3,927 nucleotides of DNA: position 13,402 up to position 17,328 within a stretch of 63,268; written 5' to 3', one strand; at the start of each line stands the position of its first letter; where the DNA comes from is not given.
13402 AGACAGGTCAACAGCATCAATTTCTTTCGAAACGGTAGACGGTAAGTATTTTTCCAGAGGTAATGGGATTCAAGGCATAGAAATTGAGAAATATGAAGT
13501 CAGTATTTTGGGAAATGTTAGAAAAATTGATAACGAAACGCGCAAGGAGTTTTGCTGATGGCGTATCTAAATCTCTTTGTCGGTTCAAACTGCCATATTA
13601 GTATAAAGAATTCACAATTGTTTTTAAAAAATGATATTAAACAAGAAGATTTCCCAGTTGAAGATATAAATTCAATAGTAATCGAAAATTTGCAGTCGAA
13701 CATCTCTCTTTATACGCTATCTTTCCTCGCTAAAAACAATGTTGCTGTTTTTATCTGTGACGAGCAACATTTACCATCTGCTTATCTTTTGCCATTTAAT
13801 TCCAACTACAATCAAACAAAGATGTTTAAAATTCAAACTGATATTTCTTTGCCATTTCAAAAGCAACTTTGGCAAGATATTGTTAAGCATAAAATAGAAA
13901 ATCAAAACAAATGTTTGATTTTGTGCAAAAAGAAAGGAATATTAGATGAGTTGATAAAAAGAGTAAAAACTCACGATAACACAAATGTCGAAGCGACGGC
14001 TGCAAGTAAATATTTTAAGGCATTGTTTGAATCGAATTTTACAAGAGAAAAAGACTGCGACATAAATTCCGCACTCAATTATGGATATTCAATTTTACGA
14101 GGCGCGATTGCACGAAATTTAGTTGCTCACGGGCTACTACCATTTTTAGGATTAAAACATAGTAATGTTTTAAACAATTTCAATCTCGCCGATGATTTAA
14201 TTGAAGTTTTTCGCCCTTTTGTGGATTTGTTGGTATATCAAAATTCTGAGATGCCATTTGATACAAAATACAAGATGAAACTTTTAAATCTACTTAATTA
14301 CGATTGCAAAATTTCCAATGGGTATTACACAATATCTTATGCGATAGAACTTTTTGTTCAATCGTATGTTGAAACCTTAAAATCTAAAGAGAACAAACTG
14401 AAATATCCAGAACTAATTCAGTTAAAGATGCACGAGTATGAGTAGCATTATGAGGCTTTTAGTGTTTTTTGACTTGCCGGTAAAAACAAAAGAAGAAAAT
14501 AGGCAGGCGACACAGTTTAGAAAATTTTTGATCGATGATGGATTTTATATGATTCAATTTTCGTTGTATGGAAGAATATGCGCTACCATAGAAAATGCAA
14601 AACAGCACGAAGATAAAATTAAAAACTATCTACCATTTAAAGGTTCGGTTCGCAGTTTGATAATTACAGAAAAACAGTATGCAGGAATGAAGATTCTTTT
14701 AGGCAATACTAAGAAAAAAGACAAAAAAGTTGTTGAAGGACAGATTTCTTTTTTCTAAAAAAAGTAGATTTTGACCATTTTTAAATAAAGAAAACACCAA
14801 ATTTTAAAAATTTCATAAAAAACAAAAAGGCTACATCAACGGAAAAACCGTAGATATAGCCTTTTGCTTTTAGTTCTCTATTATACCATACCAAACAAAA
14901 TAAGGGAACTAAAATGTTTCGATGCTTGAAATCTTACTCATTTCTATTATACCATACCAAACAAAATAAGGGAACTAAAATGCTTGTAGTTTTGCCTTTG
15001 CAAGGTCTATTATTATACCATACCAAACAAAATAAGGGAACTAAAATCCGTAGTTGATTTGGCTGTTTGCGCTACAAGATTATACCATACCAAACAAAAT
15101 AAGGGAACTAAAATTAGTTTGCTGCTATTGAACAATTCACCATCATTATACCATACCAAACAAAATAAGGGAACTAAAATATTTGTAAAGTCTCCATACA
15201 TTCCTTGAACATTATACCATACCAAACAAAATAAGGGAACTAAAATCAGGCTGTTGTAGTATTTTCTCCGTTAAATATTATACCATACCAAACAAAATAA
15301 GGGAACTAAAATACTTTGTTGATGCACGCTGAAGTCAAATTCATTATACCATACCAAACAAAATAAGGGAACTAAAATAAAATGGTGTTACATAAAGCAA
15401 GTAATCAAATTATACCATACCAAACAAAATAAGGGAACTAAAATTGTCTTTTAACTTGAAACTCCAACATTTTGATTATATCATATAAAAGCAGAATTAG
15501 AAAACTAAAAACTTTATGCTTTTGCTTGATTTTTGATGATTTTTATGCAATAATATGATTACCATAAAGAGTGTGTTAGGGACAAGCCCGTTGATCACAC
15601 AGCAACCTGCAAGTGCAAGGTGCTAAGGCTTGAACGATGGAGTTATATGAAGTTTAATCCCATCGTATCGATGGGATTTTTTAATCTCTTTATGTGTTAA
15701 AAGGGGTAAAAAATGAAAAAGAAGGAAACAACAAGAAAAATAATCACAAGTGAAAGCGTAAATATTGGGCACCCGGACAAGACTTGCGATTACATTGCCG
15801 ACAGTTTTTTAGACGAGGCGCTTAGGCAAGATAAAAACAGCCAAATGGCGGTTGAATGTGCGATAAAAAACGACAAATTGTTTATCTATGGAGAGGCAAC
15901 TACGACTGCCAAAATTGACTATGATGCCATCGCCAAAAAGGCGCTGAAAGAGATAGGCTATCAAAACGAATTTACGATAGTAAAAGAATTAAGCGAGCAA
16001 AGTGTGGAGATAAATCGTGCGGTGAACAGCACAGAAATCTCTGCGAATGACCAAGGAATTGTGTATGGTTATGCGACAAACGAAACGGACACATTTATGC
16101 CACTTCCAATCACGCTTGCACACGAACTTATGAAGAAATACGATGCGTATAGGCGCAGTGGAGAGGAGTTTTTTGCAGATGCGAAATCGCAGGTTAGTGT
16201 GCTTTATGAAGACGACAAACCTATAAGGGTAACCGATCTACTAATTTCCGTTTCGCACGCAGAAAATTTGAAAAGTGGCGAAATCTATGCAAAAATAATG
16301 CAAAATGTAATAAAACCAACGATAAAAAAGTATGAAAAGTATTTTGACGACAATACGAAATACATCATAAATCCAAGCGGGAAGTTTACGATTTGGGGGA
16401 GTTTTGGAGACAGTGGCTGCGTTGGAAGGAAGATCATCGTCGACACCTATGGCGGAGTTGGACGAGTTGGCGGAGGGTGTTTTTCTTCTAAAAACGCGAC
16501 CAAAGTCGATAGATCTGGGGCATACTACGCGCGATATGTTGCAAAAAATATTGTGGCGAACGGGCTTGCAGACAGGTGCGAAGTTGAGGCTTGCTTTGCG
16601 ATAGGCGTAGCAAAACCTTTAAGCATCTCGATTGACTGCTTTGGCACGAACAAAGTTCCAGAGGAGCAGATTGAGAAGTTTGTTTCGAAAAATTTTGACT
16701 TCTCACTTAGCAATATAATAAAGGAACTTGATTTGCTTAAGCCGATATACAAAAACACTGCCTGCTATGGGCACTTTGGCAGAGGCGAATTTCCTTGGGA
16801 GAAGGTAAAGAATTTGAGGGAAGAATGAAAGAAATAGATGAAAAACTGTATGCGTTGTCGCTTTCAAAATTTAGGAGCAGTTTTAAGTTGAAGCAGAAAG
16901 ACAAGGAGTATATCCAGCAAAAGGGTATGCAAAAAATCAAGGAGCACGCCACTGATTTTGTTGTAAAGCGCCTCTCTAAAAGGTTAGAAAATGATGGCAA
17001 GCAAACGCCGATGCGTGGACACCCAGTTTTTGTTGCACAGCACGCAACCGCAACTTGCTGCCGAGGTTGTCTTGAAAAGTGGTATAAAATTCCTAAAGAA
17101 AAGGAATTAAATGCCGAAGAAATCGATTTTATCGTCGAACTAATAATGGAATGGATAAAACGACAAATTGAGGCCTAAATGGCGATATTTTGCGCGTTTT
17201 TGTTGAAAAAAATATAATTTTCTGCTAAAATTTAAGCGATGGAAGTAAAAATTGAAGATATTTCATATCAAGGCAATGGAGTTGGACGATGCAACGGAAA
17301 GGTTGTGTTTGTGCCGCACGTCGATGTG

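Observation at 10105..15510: Complete, compact type II-C CRISPR-Cas9 locus with an uncharacterised 1098-aa Cas9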

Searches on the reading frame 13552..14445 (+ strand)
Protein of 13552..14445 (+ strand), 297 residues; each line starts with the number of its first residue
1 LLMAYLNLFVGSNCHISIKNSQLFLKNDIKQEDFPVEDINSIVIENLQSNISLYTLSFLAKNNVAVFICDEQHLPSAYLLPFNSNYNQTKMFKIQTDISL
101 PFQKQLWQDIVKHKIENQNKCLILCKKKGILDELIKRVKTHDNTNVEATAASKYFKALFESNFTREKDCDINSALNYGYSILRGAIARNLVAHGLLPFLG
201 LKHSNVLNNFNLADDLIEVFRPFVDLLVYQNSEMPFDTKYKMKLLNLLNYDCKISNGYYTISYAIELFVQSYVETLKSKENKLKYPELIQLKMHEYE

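Call 6: search_protein_families(library=pfam, proteins=[window:13552-14445:+])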
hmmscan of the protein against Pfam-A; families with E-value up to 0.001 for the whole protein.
window:13552-14445:+ (297 aa): 1 family
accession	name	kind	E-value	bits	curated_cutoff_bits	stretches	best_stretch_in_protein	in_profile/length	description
PF01867.21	Cas_Cas1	-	2.2e-24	86.5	22.3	1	12-229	6-247/283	CRISPR associated protein Cas1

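Call 7: search_protein_families(library=ncbifam, proteins=[window:13552-14445:+])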
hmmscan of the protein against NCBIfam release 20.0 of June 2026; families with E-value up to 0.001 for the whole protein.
window:13552-14445:+ (297 aa): 9 families
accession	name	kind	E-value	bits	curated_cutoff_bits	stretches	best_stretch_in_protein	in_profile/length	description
TIGR03639.1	cas1_NMENI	exception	6.8e-83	278.2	120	1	8-272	4-277/278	type II CRISPR-associated endonuclease Cas1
TIGR00287.1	cas1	equivalog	3.4e-24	85.5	71.7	1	7-233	1-255/327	CRISPR-associated endonuclease Cas1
TIGR04093.1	cas1_CYANO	exception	9.2e-13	47.8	385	1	26-229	27-253/334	type I-D CRISPR-associated endonuclease Cas1d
TIGR03641.1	cas1_HMARI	exception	9.9e-11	41.5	304.1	1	7-225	2-239/324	type I-B CRISPR-associated endonuclease Cas1b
NF049935.1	cas4g_cas1g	exception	1.9e-10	39.9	560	1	13-224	223-459/546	CRISPR-associated endonuclease Cas4g/Cas1g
TIGR03983.1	cas1_MYXAN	equivalog_domain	7.5e-09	35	358.05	1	28-228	36-264/347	type I-MYXAN CRISPR-associated endonuclease Cas1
TIGR04329.1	cas1_PREFRAN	exception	8.3e-07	28.4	300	1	110-233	123-251/317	type V CRISPR-associated endonuclease Cas1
TIGR03640.1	cas1_DVULG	exception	4.3e-06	26.1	385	1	165-228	194-258/340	type I-C CRISPR-associated endonuclease Cas1c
TIGR03638.1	cas1_ECOLI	exception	0.00046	19.5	215.6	0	14-210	19-211/269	type I-E CRISPR-associated endonuclease Cas1e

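Call 63: search_solved_structures(query=window:13558-14445:+, max_evalue=0.001, show_alignments=2)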
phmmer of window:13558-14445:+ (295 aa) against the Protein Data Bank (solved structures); distinct sequences matched with E-value up to 0.001: 8.
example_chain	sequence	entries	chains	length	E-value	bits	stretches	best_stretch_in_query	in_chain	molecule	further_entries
4zkj_A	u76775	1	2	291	1.3e-40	142.9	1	6-255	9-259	CRISPR-associated protein Cas1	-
9hp8_F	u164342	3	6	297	3.2e-40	141.6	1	7-255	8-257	CRISPR-associated endonuclease Cas1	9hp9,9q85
9h1h_B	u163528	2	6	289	4.5e-40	141.1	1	7-255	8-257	CRISPR-associated endonuclease Cas1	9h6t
6qxf_I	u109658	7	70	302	5.3e-40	140.9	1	7-255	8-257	CRISPR-associated endonuclease Cas1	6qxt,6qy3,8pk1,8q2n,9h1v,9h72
5xvn_A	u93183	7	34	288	9.3e-39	136.9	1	4-244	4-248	CRISPR-associated endonuclease Cas1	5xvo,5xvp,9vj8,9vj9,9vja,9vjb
6opm_A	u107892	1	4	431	1.9e-07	34.1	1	35-230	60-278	CRISPR-associated endonuclease Cas1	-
4n06_A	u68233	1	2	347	3.3e-05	26.8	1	168-226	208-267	CRISPR-associated endonuclease Cas1 1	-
7cr6_A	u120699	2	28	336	0.00032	23.5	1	77-222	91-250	CRISPR-associated endonuclease Cas1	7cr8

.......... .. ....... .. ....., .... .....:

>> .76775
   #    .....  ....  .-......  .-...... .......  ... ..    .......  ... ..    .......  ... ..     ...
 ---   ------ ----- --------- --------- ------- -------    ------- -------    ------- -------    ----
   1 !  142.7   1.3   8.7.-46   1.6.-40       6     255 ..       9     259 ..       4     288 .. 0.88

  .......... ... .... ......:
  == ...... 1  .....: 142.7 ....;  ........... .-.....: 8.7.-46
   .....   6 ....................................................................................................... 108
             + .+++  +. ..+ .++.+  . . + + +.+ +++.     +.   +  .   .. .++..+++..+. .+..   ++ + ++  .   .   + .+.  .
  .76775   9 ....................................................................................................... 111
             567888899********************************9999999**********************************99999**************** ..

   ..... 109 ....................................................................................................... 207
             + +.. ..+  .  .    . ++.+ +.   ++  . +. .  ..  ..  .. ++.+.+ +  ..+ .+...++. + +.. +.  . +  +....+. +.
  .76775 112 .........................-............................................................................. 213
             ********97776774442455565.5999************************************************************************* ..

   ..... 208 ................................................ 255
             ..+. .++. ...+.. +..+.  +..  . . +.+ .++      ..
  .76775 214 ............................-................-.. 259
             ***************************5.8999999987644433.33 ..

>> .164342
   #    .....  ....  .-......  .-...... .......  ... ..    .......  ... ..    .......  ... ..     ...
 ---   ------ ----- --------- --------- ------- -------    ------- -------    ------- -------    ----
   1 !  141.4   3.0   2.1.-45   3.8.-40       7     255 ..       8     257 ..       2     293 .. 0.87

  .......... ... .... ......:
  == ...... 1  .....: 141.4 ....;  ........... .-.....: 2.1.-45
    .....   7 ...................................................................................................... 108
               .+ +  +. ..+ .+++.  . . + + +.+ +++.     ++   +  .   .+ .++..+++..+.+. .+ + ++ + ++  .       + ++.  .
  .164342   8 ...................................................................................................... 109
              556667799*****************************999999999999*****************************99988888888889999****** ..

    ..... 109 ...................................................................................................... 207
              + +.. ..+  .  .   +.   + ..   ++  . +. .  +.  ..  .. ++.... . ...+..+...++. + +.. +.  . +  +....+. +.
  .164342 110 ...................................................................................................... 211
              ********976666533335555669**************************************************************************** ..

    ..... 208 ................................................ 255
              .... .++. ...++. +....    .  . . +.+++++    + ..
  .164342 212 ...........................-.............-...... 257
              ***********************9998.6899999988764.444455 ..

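Call 66: search_protein_families(library=padloc, proteins=[window:13558-14445:+], max_evalue=0.001)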
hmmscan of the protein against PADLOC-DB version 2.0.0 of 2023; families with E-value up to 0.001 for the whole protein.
window:13558-14445:+ (295 aa): 28 families (the best 25 are shown)
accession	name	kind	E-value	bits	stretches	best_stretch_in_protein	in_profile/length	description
PDLC02061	Cas1_II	-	4.6e-102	339.4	1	1-289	30-306/335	-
PDLC01333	Cas1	-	7.6e-84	279.3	1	6-269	4-269/270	"CAS-I,CAS-II,CAS-III,CAS-IV,CAS-V,CAS-VI; acquisition_1"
PDLC00926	Cas1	-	1.8e-83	278.2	1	6-270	4-277/278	"CRISPR-associated endonuclease Cas1, subtype II/NMENI"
PDLC01741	Cas1_IIIa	-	1.5e-56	189.9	1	6-289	5-299/301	-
PDLC01449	Cas1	-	2e-48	163.1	1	5-276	3-282/285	"CAS-I,CAS-II,CAS-III,CAS-IV,CAS-V,CAS-VI; acquisition_1"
PDLC01248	Cas1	-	2.4e-43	146.7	1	5-293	2-282/289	"CAS-I,CAS-II,CAS-III,CAS-IV,CAS-V,CAS-VI; acquisition_1"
PDLC00928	Cas1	-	3.1e-31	106.5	1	10-228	7-247/315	Cas1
PDLC01249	Cas1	-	6.3e-27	92.7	1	6-227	1-233/246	"CAS-I,CAS-II,CAS-III,CAS-IV,CAS-V,CAS-VI; acquisition_1"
PDLC00927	Cas1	-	9.1e-25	85.5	1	5-231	1-255/327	CRISPR-associated endonuclease Cas1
PDLC01608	Cas1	-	2.2e-24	84.4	1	10-227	6-240/276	"CAS-I,CAS-II,CAS-III,CAS-IV,CAS-V,CAS-VI; acquisition_1"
PDLC02064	Cas1a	-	2.9e-20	71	1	13-229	12-228/277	-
PDLC02025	Cas1d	-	3.8e-19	67.3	1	12-226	11-238/316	-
PDLC02066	Cas1b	-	2.5e-17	61.2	2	157-275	184-292/322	-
PDLC02063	Cas1_IIIb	-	2.4e-15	54.1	1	11-224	319-544/617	-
PDLC02062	Cas1_II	-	9.5e-15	52.7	1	14-223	13-246/317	-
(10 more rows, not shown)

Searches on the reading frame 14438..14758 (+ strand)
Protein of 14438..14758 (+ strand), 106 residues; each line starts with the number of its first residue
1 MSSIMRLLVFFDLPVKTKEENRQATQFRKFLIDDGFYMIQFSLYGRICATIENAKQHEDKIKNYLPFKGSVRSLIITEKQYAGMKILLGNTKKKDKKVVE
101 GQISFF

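Call 6: search_protein_families(library=pfam, proteins=[window:14438-14758:+])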
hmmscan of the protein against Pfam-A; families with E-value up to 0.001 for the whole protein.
window:14438-14758:+ (106 aa): 1 family
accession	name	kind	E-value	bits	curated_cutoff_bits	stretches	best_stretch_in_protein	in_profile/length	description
PF09827.14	CRISPR_Cas2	-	5.4e-17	62.2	23.8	1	5-82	1-72/74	CRISPR associated protein Cas2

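Call 7: search_protein_families(library=ncbifam, proteins=[window:14438-14758:+])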
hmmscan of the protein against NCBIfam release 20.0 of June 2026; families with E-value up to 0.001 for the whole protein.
window:14438-14758:+ (106 aa): 1 family
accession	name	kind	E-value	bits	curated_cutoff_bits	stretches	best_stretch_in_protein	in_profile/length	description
TIGR01573.1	cas2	equivalog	3.2e-21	75.4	24.5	1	5-95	1-89/96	CRISPR-associated endonuclease Cas2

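Call 66: search_protein_families(library=padloc, proteins=[window:14438-14758:+], max_evalue=0.001)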
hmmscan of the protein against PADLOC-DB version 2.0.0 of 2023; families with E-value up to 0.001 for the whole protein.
window:14438-14758:+ (106 aa): 11 families
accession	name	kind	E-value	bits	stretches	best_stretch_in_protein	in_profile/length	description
PDLC02068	Cas2_II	-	1.4e-42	142.6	1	1-96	18-112/137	-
PDLC01459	Cas2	-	3.7e-36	121.9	1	4-103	5-102/105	"CAS-I,CAS-II,CAS-III,CAS-IV,CAS-V,CAS-VI; acquisition_2"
PDLC02069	Cas2_II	-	2.9e-35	119.5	1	5-96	1-92/130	-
PDLC01591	Cas2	-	4.7e-32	108.4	1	5-94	1-90/101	"CAS-I,CAS-II,CAS-III,CAS-IV,CAS-V,CAS-VI; acquisition_2"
PDLC02072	Cas2_II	-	1.2e-29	100.4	1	4-71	5-72/72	-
PDLC02071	Cas2_II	-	2.1e-22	77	1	11-96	2-87/97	-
PDLC00935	Cas2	-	8.6e-22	75.4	1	5-95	1-89/96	CRISPR-associated endonuclease Cas2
PDLC01251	Cas2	-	7.8e-20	68.9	1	5-95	1-83/84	"CAS-I,CAS-II,CAS-III,CAS-IV,CAS-V,CAS-VI; acquisition_2"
PDLC02073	Cas2_II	-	5.7e-18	63.2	1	5-47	6-48/49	-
PDLC01649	Cas2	-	5.6e-17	59.8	1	5-81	1-70/70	"CAS-I,CAS-II,CAS-III,CAS-IV,CAS-V,CAS-VI; acquisition_2"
PDLC01748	Cas2_IIIa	-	5.2e-08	31.4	1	5-78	1-67/88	-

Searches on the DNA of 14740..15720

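Call 77: search_rna_families(source=window, start=14740, end=15720, threshold=evalue, max_evalue=5)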
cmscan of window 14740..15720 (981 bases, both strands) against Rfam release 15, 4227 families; matches with E-value up to 5: 12.
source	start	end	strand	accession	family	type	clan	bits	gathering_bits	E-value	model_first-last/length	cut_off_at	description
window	15559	15643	+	RF00162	SAM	Cis-reg; riboswitch;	CL00012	52.8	44.4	4.1e-11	1-108/108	no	SAM riboswitch aptamer (S box leader)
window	14818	14871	-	RF04134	MIR7504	Gene; miRNA;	-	23.8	83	0.16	1-124/124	no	MIR7504 microRNA precursor family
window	14899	14935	-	RF01102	PK1-TEV_CVMV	Cis-reg; leader;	-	21.4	40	1.1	1-37/37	no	5'-leader pseudoknot of TEV/CVMV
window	14821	14928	-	RF01859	Phe_leader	Cis-reg; leader;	-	20.9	55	0.93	1-125/125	no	Phenylalanine leader peptide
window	14819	14871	+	RF04134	MIR7504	Gene; miRNA;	-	19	83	2.4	1-124/124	no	MIR7504 microRNA precursor family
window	14796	14864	+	RF02844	RefA9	Gene; antisense;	-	18.8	49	4.8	1-64/64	no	Enterococcus sRNA A9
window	14818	14910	-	RF02551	DapZ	Cis-reg;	-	18.7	56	1.8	1-78/78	no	ABC transporter regulator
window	14808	14865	+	RF02432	SpF25_sRNA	Gene; sRNA;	-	18.5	48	3.8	1-102/102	no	Streptococcus sRNA SpF25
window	15595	15685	+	RF02837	anti-hemB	Gene; sRNA;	-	17.6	49.5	0.25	1-81/81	no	Burkholderia RNA 7 (anti-hemB)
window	15643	15695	+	RF04089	mir-753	Gene; miRNA;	-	16.8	62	4.9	1-62/62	no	mir-753 microRNA precursor family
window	14814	14876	-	RF00885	MIR821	Gene; miRNA;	-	15.5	249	3.3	1-275/275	no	MIR821 microRNA precursor family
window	15651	15702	-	RF00619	U6atac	Gene; snRNA; splicing;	CL00009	11.7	33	3.5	65-116/126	no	U6atac minor spliceosomal RNA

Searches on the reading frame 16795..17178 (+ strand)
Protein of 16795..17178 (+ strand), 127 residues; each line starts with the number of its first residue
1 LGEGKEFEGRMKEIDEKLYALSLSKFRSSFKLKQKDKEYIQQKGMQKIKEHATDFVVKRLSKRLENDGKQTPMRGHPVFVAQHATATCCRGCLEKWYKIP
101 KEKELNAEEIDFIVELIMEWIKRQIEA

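Call 64: search_protein_families(library=pfam, proteins=[window:16795-17178:+], max_evalue=0.00001)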
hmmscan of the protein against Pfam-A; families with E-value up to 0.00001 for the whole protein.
window:16795-17178:+ (127 aa): 1 family
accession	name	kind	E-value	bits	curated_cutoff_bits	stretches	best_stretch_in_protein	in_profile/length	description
PF13811.11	DUF4186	-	1.9e-49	166.7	25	1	16-122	2-109/109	Domain of unknown function (DUF4186)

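Call 66: search_protein_families(library=padloc, proteins=[window:16795-17178:+], max_evalue=0.001)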
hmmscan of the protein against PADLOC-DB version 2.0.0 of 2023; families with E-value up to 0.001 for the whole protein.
window:16795-17178:+ (127 aa): 0 families
